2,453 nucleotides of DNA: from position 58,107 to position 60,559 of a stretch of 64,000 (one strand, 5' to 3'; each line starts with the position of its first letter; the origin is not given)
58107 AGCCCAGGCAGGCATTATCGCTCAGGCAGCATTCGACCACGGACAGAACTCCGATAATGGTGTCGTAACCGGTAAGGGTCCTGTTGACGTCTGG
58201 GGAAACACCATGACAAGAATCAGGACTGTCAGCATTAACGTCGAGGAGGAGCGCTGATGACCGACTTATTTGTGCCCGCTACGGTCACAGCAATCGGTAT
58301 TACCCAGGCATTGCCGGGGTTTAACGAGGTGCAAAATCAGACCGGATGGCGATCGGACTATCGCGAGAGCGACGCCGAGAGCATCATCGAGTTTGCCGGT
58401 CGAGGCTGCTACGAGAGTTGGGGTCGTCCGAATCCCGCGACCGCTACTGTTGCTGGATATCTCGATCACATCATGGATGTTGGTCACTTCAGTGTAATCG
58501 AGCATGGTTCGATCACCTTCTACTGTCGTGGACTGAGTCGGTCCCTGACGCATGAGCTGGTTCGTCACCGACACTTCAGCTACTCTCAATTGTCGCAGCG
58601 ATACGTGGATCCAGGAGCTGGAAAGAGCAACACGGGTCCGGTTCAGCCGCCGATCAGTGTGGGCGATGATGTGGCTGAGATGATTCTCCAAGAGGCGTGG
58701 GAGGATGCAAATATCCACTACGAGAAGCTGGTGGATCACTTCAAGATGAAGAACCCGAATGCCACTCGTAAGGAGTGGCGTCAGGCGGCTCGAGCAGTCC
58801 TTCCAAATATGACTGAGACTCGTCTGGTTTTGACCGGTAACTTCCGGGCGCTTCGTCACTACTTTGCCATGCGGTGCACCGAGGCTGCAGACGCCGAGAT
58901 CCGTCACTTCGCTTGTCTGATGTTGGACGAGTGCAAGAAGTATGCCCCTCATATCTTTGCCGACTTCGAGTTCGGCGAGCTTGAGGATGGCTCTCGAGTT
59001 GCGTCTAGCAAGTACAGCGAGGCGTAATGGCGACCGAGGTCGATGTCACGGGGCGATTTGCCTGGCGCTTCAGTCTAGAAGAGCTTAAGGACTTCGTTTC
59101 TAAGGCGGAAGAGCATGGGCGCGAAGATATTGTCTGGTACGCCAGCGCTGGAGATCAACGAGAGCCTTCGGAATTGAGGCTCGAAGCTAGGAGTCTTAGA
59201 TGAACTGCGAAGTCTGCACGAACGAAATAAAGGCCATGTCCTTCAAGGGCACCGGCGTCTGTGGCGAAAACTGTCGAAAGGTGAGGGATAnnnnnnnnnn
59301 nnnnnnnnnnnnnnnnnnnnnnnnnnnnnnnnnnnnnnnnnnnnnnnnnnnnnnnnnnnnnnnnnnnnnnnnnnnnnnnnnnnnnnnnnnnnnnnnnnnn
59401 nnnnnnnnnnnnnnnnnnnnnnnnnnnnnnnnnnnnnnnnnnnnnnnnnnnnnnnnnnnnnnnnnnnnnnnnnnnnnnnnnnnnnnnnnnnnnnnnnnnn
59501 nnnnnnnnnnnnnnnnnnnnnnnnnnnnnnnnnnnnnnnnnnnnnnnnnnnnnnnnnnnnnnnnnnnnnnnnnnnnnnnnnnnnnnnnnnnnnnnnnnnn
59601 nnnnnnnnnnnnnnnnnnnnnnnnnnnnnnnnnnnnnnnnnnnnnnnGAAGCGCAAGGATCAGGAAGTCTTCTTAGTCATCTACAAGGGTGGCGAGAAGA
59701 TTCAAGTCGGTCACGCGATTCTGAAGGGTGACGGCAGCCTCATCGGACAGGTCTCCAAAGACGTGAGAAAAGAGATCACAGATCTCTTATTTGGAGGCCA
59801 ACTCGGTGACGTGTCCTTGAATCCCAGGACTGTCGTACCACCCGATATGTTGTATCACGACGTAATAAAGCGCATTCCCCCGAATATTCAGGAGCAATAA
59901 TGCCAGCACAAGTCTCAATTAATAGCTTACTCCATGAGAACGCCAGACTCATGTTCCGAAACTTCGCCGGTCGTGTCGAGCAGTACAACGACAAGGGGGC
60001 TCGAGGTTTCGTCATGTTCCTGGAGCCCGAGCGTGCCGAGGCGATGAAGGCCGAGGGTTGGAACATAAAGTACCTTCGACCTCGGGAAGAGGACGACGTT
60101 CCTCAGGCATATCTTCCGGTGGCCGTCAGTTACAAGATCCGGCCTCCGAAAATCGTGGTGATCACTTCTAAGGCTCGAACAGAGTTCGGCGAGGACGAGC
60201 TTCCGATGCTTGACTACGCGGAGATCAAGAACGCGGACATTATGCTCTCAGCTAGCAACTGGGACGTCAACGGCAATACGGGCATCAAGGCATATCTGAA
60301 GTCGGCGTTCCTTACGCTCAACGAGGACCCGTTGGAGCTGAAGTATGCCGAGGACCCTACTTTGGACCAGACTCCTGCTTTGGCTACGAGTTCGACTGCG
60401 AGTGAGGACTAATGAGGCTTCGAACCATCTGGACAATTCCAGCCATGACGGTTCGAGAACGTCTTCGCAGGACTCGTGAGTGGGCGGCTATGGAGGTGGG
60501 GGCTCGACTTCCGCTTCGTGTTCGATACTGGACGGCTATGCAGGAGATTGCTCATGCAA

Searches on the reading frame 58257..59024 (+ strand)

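Call 12: search_protein_families(library=phrogs, proteins=[window:58257-59024:+], max_evalue=0.001)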
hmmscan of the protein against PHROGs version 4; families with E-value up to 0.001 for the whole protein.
window:58257-59024:+ (256 aa): 4 families
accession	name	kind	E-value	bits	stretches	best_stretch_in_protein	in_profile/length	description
phrog_85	-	DNA, RNA and nucleotide metabolism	5.2e-68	231.4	1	35-243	382-587/866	thymidylate synthase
phrog_22708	-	DNA, RNA and nucleotide metabolism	8.3e-16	59.1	1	22-118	24-125/242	thymidylate synthase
phrog_10644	-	DNA, RNA and nucleotide metabolism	6.3e-09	37.1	1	94-224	8-141/160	thymidylate synthase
phrog_35637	-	DNA, RNA and nucleotide metabolism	5.4e-06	26.7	1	71-160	122-208/366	thymidylate synthase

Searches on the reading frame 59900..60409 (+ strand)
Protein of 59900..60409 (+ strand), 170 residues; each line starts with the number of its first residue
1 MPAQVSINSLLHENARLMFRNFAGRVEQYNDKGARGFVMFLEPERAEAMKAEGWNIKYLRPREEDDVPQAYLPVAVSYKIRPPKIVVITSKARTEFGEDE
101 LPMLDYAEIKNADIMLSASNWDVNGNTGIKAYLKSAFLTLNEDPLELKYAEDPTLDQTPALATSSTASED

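Call 12: search_protein_families(library=phrogs, proteins=[window:59900-60409:+], max_evalue=0.001)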
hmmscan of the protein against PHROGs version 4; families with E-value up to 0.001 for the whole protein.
window:59900-60409:+ (170 aa): 2 families
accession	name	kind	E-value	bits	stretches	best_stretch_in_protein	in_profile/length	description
phrog_4787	-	DNA, RNA and nucleotide metabolism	4.3e-54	183.5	1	8-156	9-158/163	single strand annealing protein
phrog_16939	-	unknown function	1.6e-39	137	1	12-153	140-284/330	-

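Call 30: search_protein_families(library=pfam, proteins=[window:59900-60409:+], max_evalue=0.01)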
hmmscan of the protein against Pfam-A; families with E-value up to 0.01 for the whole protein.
window:59900-60409:+ (170 aa): 1 family
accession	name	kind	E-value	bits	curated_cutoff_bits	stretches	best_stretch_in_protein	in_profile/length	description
PF24083.1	Phage_ssDNA_bind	-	3.6e-57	193.3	27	1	7-158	9-165/193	Putative phage ssDNA-binding domain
